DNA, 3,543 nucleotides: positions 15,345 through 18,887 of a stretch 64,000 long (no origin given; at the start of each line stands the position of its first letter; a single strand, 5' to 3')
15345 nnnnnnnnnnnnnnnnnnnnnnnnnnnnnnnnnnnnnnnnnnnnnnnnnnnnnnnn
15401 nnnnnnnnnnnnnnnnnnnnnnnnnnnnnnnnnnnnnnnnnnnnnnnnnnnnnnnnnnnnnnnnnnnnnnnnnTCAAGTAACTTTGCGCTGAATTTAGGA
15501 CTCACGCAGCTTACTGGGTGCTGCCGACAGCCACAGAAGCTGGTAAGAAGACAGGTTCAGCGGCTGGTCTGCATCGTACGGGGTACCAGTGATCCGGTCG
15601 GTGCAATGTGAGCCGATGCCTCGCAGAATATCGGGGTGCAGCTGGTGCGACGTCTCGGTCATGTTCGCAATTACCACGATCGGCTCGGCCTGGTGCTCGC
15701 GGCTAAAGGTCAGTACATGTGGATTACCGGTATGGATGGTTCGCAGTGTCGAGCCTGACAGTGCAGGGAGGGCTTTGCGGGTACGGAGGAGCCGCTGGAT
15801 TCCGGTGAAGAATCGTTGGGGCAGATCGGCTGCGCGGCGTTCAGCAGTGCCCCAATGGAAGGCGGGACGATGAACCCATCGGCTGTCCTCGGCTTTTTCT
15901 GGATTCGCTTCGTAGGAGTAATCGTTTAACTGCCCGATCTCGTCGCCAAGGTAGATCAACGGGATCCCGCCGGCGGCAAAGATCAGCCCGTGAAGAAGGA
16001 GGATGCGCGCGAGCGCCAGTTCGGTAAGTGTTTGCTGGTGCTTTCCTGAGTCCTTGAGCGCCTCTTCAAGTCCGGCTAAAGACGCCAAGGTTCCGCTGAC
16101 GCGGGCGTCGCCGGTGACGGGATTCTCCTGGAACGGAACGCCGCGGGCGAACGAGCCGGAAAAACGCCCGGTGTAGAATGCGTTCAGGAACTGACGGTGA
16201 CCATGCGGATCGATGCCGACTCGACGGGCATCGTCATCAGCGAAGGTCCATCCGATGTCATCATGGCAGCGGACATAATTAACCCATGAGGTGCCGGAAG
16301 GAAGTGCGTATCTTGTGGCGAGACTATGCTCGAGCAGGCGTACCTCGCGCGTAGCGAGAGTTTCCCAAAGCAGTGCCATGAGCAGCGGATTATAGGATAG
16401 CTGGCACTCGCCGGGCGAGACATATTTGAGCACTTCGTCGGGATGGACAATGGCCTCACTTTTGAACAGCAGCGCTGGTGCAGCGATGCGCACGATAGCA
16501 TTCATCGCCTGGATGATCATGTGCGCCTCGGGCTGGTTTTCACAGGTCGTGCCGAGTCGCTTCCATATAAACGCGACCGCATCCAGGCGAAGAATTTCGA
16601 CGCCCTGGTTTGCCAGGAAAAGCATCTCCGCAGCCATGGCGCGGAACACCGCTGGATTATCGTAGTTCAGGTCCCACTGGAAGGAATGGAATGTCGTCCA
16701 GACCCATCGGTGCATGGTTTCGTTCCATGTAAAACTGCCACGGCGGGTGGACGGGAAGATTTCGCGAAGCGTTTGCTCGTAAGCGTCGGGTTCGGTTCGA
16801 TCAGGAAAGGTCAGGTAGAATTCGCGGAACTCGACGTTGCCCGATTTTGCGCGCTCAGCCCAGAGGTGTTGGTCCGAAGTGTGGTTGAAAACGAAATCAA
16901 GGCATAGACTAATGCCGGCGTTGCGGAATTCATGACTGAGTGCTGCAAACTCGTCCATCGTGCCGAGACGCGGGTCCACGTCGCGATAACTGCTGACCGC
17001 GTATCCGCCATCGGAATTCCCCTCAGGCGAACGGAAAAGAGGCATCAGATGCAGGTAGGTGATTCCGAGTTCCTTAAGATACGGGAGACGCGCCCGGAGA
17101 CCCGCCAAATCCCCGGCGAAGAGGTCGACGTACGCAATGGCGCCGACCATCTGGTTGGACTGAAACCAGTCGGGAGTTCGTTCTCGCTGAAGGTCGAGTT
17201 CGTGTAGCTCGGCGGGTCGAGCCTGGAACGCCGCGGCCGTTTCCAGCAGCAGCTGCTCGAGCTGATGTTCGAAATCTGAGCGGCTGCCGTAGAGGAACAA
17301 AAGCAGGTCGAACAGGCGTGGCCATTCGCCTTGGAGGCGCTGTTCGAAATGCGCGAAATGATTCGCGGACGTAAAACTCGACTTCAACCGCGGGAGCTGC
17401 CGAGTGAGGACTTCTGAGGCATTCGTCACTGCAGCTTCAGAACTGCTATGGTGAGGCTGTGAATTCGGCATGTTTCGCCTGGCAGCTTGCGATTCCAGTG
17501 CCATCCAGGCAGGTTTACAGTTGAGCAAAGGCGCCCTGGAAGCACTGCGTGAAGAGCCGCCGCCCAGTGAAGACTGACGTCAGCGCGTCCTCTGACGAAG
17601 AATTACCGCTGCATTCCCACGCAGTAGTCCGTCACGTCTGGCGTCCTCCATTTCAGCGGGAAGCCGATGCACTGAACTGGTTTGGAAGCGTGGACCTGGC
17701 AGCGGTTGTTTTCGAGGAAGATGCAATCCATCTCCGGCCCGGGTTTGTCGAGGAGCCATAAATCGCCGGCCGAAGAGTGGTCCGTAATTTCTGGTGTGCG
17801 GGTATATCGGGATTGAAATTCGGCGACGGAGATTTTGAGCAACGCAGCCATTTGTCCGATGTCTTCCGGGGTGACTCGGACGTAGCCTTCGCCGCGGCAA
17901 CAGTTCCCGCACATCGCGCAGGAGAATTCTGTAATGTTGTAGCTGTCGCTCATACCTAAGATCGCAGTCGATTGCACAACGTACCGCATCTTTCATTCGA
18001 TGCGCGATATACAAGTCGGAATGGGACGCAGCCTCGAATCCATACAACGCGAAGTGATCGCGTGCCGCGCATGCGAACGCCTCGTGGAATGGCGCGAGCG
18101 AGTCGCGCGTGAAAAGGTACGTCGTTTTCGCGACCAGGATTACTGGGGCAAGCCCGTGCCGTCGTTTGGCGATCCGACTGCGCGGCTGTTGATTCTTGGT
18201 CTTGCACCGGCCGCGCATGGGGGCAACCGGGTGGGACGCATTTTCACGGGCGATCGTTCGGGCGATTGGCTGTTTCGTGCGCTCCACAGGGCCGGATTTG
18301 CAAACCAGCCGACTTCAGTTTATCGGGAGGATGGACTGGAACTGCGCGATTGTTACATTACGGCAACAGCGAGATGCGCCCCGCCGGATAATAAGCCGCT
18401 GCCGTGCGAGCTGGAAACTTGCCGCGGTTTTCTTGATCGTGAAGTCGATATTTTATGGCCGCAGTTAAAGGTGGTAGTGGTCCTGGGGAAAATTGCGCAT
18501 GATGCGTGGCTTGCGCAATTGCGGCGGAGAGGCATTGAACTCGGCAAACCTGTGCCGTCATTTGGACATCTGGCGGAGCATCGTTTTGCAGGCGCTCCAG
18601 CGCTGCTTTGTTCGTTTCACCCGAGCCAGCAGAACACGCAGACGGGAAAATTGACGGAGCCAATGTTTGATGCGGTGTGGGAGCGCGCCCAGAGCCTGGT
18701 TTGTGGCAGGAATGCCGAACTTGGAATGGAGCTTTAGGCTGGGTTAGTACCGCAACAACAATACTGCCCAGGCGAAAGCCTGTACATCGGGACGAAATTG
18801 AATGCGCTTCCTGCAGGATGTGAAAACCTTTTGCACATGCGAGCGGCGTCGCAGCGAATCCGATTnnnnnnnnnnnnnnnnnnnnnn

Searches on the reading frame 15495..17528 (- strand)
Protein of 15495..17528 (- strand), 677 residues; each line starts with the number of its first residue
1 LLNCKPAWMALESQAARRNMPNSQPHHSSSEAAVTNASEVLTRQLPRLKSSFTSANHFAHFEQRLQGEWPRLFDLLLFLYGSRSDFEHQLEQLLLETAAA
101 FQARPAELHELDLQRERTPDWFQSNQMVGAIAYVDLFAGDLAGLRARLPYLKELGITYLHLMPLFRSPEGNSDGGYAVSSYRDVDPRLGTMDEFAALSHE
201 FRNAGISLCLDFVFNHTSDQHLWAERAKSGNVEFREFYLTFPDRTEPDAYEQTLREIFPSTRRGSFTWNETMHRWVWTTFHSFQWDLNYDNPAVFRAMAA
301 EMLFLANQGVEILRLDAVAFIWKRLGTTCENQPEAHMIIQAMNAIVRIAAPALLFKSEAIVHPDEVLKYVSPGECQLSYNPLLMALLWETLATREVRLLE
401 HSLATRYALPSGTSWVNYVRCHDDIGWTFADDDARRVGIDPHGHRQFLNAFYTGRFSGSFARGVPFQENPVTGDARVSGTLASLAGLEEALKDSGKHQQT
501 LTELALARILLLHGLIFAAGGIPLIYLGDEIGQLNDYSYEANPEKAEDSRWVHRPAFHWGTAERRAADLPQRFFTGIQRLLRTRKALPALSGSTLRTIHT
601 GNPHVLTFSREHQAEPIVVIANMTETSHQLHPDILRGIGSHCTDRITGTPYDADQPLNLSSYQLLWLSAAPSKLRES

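Call 60: search_protein_families(library=pfam, proteins=[window:15495-17528:-], max_evalue=0.001)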
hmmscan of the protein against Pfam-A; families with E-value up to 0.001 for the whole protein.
window:15495-17528:- (677 aa): 3 families
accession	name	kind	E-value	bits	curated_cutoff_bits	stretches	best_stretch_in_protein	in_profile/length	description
PF00128.31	Alpha-amylase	-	2.8e-46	159.1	22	1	130-437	15-319/446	Alpha amylase, catalytic domain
PF22582.2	Amylosucrase_C-like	-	2.6e-07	31.4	27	1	596-667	2-75/76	Amylosucrase, C-terminal domain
PF16657.11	Malt_amylase_C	-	3e-05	24.5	27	1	594-666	2-75/75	Maltogenic Amylase, C-terminal domain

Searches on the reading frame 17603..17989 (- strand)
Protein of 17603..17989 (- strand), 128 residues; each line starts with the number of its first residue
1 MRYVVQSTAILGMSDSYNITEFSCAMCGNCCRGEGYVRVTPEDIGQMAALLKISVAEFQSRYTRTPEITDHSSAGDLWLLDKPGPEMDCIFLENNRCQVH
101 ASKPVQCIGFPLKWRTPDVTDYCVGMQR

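Call 60: search_protein_families(library=pfam, proteins=[window:17603-17989:-], max_evalue=0.001)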
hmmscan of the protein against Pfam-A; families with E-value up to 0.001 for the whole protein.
window:17603-17989:- (128 aa): 1 family
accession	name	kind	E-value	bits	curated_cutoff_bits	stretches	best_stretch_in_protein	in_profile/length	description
PF03692.20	CxxCxxCC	-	4.5e-11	43.7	23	1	24-122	2-83/85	Putative zinc- or iron-chelating domain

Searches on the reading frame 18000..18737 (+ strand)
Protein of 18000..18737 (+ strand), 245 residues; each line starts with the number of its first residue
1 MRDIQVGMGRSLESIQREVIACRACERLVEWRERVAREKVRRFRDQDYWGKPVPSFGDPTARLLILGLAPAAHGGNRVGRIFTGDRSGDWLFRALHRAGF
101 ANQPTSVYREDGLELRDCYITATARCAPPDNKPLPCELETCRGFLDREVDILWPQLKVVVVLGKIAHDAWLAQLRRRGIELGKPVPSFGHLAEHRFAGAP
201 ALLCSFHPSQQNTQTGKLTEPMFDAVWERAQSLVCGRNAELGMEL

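Call 60: search_protein_families(library=pfam, proteins=[window:18000-18737:+], max_evalue=0.001)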
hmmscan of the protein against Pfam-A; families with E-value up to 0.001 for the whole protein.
window:18000-18737:+ (245 aa): 1 family
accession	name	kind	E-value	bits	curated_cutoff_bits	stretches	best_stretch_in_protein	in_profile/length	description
PF03167.25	UDG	-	2.8e-28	99.2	24.3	1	54-230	1-140/141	Uracil DNA glycosylase superfamily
